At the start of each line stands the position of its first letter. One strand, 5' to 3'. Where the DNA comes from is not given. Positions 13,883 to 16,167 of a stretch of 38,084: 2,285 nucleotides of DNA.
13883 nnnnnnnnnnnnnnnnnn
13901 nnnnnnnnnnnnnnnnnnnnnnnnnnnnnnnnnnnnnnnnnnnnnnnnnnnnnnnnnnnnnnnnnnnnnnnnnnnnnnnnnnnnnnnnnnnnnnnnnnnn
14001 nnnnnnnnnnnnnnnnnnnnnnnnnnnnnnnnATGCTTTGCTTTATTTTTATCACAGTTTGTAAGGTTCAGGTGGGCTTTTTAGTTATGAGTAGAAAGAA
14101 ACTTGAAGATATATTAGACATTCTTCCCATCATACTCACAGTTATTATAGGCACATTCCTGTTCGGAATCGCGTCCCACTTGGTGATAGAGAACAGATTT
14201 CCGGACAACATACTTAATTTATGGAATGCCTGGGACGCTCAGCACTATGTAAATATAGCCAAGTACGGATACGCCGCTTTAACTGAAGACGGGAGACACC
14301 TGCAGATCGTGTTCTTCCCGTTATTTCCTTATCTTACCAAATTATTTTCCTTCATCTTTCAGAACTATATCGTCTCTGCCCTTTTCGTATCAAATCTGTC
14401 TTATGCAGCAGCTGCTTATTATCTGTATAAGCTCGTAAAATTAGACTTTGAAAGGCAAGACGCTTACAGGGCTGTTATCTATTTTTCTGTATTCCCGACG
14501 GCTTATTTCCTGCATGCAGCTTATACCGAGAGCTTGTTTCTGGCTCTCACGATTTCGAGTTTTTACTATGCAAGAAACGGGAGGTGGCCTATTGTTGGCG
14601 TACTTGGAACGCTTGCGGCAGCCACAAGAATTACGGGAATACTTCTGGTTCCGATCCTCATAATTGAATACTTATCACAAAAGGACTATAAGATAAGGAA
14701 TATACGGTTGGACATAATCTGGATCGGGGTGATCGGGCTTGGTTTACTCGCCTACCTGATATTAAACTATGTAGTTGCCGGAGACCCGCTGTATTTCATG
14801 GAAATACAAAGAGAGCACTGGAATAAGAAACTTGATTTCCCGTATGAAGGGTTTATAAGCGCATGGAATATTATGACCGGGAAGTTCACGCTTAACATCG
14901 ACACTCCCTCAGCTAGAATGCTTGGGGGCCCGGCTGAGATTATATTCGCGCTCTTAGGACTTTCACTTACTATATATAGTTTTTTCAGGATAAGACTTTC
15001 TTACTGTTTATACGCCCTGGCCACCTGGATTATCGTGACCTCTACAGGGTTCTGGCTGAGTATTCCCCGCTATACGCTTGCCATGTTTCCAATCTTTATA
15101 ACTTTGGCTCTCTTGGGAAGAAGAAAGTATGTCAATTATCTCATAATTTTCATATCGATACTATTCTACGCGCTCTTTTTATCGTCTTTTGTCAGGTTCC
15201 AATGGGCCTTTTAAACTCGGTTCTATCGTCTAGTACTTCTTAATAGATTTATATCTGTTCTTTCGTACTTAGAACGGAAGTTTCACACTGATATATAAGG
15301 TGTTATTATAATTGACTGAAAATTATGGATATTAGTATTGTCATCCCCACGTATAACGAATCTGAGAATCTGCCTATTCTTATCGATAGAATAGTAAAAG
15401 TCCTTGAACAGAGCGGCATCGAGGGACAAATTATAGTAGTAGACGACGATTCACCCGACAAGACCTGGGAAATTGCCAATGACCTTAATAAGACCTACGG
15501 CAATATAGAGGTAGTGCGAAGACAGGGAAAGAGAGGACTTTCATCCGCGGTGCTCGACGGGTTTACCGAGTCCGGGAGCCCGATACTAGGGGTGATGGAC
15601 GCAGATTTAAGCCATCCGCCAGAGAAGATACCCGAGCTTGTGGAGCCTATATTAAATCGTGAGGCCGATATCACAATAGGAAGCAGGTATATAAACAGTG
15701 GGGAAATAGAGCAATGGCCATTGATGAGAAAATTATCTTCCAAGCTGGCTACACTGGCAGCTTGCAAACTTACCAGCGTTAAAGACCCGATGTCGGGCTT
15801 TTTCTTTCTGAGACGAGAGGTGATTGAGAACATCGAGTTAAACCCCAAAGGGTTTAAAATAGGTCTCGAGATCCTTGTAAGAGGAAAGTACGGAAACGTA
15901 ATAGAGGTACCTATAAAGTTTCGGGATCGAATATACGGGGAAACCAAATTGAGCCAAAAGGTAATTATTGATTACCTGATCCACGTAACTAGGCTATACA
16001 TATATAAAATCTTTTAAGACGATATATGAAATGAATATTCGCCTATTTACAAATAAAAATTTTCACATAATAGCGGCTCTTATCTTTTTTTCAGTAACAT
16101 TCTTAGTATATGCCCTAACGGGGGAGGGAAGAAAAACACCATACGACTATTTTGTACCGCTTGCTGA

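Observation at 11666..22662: Dense lipid-carrier-dependent glycosylation island: six GT-C enzymes, two polyprenyl-phosphate-sugar synthases, GtrA and an SGNH-like protein in 11 kb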

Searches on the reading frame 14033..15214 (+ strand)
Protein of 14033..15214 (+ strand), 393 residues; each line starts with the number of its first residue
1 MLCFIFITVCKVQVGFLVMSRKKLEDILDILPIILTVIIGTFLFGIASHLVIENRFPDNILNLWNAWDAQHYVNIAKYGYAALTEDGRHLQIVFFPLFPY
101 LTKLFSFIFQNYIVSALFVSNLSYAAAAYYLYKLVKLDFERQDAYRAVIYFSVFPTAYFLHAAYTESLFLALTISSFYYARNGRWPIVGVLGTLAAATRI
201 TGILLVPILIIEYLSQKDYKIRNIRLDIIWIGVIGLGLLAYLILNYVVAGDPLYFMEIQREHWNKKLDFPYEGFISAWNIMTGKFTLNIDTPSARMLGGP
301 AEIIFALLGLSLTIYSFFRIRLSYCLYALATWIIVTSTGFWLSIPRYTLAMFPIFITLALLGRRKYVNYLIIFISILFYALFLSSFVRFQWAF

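Call 4: search_protein_families(library=pfam, proteins=[window:14033-15214:+], max_evalue=0.01)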
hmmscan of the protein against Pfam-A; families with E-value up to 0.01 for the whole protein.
window:14033-15214:+ (393 aa): 2 families
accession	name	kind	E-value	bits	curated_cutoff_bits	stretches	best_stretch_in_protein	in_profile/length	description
PF13231.12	PMT_2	-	1.2e-11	45.5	26.1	1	96-240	4-153/160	Dolichyl-phosphate-mannose-protein mannosyltransferase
PF04188.19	Mannosyl_trans2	-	2.9e-08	33.9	22.4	1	51-213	46-213/443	Mannosyltransferase (PIG-V)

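Call 7: search_protein_families(library=ncbifam, proteins=[window:14033-15214:+], max_evalue=0.01)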
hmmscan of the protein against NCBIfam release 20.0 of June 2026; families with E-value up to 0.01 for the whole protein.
window:14033-15214:+ (393 aa): 1 family
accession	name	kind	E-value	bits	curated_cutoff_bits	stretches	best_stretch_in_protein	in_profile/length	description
NF046093.1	AZOBR_p60025_fam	subfamily_domain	1.5e-07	30.9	150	1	67-227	62-219/232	AZOBR_p60025 family cell surface glycopolymer formation protein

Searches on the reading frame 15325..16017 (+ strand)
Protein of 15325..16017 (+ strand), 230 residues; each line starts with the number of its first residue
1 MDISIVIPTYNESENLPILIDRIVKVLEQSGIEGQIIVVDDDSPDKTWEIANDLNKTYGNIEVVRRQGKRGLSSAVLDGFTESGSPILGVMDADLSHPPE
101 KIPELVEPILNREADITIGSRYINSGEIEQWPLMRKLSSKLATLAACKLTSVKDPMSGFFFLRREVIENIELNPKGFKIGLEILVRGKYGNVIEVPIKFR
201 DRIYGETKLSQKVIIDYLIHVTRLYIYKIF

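Call 4: search_protein_families(library=pfam, proteins=[window:15325-16017:+], max_evalue=0.01)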
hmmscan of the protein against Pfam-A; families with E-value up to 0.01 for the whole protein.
window:15325-16017:+ (230 aa): 2 families
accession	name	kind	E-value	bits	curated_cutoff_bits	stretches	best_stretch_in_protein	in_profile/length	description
PF00535.33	Glycos_transf_2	-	4.8e-36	124.7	23.3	1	4-170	1-167/168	Glycosyl transferase family 2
PF13641.12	Glyco_tranf_2_3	-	1.9e-06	28.5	27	1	3-172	3-176/230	Glycosyltransferase like family 2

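Call 7: search_protein_families(library=ncbifam, proteins=[window:15325-16017:+], max_evalue=0.01)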
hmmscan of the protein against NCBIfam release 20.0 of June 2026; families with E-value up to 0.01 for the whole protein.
window:15325-16017:+ (230 aa): 21 families
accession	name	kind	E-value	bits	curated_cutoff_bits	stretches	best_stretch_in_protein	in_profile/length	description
TIGR04182.1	glyco_TIGR04182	equivalog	3e-23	82.7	325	1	2-210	1-202/293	S-layer glycoprotein N-glycosyltransferase AglJ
NF007986.1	PRK10714.1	equivalog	2.2e-20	72.9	529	1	2-218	7-219/316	undecaprenyl-phosphate 4-deoxy-4-formamido-L-arabinose transferase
NF047588.1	GlcsyltransPgfSStrep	equivalog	1.8e-15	57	500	1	1-219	1-215/308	glycosyltransferase PgfS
NF041391.1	DPhHxTase_Halo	equivalog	7.5e-15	54.5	375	1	9-210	3-193/213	dolichyl-phosphate hexose transferase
NF010496.0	PRK13915.1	equivalog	2.1e-11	43.5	262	1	2-113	32-146/307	glucosyl-3-phosphoglycerate synthase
NF038302.1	EPS_HpsE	equivalog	2.6e-11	43.1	300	1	1-96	1-98/307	hormogonium polysaccharide biosynthesis glycosyltransferase HpsE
TIGR03937.1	PgaC_IcaA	equivalog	9.3e-11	41.3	422.3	1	3-94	47-135/407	poly-beta-1,6-N-acetyl-D-glucosamine synthase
TIGR04283.1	glyco_like_mftF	equivalog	3.1e-10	40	182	1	3-113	1-100/221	TIGR04283 family arsenosugar biosynthesis glycosyltransferase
NF058614.1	PPMAGASynPpgS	equivalog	4e-10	39.5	370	1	2-184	1-179/226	polyprenyl-phospho-N-acetylgalactosaminyl synthase PpgS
NF041875.1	EPS_EpsD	equivalog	2e-09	37.3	370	1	3-143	1-137/325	exopolysaccharide biosynthesis glycosyltransferase EpsD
NF007482.0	PRK10073.1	equivalog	2.5e-09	36.6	423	1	3-130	8-132/334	glycosyltransferase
TIGR03469.1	HpnB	hypoth_equivalog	2.5e-07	30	379.25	1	2-116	45-167/386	hopene-associated glycosyltransferase HpnB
TIGR03965.1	mycofact_glyco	equivalog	5.6e-07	28.8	280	1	2-104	75-174/467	mycofactocin biosynthesis glycosyltransferase MftF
NF047683.1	TeichurnBiosyTuaG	equivalog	3.7e-06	26.8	400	1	3-116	8-118/252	teichuronic acid biosynthesis protein TuaG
NF050050.1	ProtGlycPglI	equivalog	0.00013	21.4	500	1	3-66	4-64/306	GalNAc(5)-diNAcBac-PP-undecaprenol beta-1,3-glucosyltransferase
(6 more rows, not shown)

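Call 42: search_solved_structures(query=window:15325-16017:+, max_evalue=0.001)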
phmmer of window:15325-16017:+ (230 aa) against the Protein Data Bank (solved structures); distinct sequences matched with E-value up to 0.001: 18.
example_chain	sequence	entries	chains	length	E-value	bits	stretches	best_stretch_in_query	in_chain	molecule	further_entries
5mlz_A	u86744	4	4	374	4.9e-70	238.8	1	1-225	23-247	Dolichol monophosphate mannose synthase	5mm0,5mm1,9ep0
9hwj_A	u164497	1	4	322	8.8e-17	64.7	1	3-218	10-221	Undecaprenyl-phosphate 4-deoxy-4-formamido-L-arabinose transferase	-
9bhc_C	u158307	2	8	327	6.5e-16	61.8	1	3-218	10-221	Undecaprenyl-phosphate 4-deoxy-4-formamido-L-arabinose transferase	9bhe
8vxh_A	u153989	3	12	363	8.8e-16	61.4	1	3-218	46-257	Undecaprenyl-phosphate 4-deoxy-4-formamido-L-arabinose transferase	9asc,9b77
5ekp_C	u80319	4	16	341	2.6e-14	56.6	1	2-176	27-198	Uncharacterized glycosyltransferase sll0501 | Glycosyltransferase sll0501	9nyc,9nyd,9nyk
9nye_A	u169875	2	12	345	2.7e-14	56.6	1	2-176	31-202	Glycosyltransferase sll0501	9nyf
5eke_A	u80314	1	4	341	2.7e-14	56.5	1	2-176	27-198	Uncharacterized glycosyltransferase sll0501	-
9omm_A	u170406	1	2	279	7.1e-08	35.5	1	2-123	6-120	Glycosyltransferase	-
9omh_A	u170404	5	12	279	7.2e-08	35.5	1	2-123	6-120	Glycosyltransferase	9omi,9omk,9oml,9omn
9omj_A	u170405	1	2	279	7.2e-08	35.5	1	2-123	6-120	Glycosyltransferase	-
8vh7_A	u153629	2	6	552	1.2e-05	28.3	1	4-122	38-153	Heparosan synthase B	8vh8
8viw_A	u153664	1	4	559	1.2e-05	28.3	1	4-122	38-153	Heparosan synthase B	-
3bcv_A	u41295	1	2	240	3.8e-05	26.6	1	3-84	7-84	Putative glycosyltransferase protein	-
2z87_A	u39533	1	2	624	6.4e-05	25.9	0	3-119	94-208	Chondroitin synthase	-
2z86_A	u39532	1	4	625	6.4e-05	25.9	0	3-119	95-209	Chondroitin synthase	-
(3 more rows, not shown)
